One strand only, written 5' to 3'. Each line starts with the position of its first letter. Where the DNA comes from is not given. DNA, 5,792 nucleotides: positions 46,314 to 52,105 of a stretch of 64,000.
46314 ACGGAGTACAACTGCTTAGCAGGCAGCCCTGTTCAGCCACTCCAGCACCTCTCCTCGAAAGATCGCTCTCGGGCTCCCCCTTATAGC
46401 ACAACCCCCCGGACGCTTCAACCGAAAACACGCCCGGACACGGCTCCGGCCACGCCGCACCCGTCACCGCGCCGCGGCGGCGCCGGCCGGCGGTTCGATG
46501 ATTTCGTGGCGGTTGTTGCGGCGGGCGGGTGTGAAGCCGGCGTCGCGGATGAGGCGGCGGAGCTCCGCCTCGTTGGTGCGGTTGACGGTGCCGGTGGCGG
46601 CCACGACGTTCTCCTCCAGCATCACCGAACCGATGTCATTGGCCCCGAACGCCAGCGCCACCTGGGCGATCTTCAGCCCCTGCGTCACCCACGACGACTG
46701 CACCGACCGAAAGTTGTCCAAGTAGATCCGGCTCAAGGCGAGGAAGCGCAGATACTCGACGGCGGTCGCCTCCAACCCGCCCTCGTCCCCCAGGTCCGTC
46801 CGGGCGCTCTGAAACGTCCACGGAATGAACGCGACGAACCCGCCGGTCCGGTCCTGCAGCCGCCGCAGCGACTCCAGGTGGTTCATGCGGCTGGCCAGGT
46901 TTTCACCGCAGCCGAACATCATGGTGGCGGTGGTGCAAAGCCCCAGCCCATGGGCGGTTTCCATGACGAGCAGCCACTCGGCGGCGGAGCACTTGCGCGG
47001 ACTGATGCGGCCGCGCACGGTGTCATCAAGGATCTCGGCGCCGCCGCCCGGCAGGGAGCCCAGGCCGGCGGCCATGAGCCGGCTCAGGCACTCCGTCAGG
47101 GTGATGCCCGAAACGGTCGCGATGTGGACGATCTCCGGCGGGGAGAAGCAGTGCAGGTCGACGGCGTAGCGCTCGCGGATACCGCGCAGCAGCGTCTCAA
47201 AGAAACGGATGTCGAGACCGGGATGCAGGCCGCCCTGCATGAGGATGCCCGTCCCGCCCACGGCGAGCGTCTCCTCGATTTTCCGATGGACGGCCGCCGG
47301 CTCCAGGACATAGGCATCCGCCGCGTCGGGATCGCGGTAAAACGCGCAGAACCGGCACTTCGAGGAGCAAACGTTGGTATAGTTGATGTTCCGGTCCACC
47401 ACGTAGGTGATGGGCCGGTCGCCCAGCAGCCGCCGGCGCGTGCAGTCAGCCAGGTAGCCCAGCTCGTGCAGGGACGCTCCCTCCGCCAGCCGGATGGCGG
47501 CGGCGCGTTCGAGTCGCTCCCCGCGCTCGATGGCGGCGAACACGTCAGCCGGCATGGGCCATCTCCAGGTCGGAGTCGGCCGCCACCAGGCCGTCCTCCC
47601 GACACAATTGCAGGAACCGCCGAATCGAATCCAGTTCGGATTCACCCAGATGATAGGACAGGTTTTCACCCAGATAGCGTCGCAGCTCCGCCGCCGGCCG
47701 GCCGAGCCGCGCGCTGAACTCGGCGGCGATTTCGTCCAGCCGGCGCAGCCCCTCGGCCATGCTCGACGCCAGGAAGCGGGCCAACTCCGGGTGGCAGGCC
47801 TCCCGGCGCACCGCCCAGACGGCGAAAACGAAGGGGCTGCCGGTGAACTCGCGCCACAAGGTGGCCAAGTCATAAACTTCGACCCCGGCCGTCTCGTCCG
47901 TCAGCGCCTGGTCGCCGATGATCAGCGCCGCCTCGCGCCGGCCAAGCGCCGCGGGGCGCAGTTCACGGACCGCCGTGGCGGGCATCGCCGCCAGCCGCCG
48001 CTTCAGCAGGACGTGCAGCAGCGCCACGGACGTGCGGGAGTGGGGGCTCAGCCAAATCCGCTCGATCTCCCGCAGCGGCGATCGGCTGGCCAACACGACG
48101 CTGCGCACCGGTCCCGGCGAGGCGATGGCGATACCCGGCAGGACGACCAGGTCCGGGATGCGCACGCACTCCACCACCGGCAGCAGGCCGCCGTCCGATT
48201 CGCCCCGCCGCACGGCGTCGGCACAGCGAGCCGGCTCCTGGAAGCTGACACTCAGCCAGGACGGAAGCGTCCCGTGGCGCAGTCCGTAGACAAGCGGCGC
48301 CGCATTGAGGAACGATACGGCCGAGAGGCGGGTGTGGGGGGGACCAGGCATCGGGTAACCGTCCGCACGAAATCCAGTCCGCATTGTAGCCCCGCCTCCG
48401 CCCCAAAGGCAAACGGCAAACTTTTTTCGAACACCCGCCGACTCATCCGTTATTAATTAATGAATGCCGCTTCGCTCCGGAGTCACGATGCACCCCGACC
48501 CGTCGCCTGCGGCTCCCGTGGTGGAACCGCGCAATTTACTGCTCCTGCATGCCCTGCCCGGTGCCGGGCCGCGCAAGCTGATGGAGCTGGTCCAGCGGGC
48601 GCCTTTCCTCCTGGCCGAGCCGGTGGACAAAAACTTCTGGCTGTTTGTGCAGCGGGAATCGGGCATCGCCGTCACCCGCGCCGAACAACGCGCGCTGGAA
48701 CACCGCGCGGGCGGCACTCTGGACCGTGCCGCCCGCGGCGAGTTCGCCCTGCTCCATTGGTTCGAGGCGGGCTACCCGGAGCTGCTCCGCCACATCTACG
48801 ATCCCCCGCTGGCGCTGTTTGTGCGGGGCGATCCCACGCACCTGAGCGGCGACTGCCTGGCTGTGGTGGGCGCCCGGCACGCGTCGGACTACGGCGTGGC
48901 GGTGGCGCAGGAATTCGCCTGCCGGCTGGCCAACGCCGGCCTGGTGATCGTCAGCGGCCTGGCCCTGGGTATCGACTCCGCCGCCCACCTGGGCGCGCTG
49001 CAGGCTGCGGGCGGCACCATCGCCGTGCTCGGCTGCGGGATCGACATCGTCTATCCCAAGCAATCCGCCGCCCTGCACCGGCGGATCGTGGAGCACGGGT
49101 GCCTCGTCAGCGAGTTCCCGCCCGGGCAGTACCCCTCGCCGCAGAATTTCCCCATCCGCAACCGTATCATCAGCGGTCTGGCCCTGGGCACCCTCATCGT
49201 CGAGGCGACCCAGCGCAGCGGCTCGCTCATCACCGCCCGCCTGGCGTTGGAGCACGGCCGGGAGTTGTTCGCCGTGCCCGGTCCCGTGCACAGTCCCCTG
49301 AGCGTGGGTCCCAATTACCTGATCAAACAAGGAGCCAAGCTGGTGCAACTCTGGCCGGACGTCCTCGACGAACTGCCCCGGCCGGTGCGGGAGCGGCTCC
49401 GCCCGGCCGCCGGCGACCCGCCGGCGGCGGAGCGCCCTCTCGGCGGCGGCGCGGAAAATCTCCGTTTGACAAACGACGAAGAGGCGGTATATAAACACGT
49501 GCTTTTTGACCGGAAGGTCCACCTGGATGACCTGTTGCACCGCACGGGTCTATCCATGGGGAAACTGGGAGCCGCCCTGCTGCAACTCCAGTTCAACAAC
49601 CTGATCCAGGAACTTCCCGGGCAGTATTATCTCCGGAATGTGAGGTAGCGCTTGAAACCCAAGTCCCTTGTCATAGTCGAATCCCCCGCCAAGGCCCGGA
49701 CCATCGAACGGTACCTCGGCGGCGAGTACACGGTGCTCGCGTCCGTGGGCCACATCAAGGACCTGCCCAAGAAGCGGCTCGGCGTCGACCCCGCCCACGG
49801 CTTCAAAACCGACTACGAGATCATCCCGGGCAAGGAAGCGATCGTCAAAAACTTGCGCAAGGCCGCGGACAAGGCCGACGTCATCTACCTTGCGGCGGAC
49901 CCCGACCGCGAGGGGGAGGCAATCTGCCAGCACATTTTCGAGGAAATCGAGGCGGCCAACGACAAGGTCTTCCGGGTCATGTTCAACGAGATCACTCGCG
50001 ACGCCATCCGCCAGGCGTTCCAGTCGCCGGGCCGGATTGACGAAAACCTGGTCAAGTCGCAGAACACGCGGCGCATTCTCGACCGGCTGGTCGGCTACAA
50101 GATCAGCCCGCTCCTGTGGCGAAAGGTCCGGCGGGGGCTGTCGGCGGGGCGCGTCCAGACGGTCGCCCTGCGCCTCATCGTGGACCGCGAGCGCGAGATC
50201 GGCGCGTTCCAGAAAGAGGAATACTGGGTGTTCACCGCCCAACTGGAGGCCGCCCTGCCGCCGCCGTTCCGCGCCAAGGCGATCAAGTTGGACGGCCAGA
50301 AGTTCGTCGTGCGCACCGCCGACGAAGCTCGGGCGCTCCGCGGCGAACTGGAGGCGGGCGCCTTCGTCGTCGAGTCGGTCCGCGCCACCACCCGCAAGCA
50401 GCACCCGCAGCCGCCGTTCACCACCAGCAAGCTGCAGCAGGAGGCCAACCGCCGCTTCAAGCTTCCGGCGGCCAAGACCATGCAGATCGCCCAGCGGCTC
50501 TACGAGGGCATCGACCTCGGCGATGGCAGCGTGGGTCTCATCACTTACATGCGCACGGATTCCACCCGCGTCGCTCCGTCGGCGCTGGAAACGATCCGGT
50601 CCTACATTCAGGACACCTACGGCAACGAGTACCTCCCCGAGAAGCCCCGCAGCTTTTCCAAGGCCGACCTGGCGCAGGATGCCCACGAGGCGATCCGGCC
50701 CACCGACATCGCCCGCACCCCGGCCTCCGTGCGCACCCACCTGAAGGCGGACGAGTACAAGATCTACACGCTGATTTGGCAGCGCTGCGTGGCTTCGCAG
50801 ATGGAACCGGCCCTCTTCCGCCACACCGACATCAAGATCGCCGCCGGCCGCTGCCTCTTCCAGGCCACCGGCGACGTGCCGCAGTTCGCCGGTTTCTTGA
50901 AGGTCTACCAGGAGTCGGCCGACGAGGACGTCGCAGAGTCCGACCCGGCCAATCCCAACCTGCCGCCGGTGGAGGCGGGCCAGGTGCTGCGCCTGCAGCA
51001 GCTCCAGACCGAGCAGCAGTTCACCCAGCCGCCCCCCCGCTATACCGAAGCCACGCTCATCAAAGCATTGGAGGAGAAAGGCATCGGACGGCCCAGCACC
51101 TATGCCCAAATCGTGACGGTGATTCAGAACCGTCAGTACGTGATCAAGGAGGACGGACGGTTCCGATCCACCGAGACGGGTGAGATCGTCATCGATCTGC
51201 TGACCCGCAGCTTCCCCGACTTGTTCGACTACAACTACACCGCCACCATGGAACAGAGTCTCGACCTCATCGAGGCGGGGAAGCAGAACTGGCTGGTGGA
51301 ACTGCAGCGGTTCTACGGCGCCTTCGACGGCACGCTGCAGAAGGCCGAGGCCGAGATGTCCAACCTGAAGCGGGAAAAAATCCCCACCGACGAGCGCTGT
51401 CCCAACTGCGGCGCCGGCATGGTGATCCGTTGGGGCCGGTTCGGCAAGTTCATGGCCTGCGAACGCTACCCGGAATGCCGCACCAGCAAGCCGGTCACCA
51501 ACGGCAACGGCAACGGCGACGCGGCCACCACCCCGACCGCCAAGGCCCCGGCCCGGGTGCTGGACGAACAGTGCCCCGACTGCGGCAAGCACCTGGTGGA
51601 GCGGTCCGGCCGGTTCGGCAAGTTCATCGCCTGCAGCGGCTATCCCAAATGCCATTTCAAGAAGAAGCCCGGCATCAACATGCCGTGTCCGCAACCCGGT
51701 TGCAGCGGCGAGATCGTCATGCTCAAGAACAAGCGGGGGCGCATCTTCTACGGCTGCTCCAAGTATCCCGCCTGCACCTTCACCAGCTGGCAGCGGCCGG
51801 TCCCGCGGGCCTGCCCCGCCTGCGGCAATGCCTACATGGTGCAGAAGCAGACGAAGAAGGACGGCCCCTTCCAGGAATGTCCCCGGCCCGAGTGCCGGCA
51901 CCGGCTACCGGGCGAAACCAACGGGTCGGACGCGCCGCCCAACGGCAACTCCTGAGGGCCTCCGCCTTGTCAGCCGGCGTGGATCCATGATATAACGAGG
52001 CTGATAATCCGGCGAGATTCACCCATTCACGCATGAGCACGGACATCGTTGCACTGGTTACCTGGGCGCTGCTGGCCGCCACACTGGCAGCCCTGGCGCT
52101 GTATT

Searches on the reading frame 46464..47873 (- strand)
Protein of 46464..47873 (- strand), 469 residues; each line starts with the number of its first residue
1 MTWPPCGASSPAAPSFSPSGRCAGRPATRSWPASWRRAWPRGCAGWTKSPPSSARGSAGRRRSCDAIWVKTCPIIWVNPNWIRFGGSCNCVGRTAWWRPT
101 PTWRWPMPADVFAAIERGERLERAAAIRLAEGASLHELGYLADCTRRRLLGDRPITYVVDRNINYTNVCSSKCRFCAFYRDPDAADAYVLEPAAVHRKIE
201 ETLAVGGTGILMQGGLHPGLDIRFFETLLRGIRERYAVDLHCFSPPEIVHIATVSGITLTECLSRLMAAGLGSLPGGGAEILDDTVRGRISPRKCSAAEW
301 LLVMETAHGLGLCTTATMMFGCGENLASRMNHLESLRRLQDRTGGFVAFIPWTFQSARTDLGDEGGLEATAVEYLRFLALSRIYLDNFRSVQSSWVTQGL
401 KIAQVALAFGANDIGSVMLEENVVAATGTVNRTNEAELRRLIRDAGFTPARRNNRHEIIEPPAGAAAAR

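Call 78: search_protein_families(library=pfam, proteins=[window:46464-47873:-], max_evalue=0.00001)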
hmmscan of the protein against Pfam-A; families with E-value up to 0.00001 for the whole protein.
window:46464-47873:- (469 aa): 2 families
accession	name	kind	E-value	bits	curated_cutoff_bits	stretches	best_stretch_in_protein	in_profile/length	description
PF19288.4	CofH_C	-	1.2e-35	122.4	27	1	345-460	3-120/125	CofH/MqnC C-terminal region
PF04055.27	Radical_SAM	-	7.8e-17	62.4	29.5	1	163-335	1-165/166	Radical SAM superfamily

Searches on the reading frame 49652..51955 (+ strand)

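Call 78: search_protein_families(library=pfam, proteins=[window:49652-51955:+], max_evalue=0.00001)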
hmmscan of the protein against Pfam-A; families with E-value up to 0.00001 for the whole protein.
window:49652-51955:+ (767 aa): 3 families
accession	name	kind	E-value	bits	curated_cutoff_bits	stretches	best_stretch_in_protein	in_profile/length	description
PF01131.25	Topoisom_bac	-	2.9e-124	415.6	35.1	1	129-547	2-406/411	DNA topoisomerase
PF01396.24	Zn_ribbon_Top1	-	2.1e-39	133.4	32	3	639-672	2-35/39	Topoisomerase DNA binding C4 zinc finger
PF01751.28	Toprim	-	2.2e-21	76.3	23.1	1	6-114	2-96/96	Toprim domain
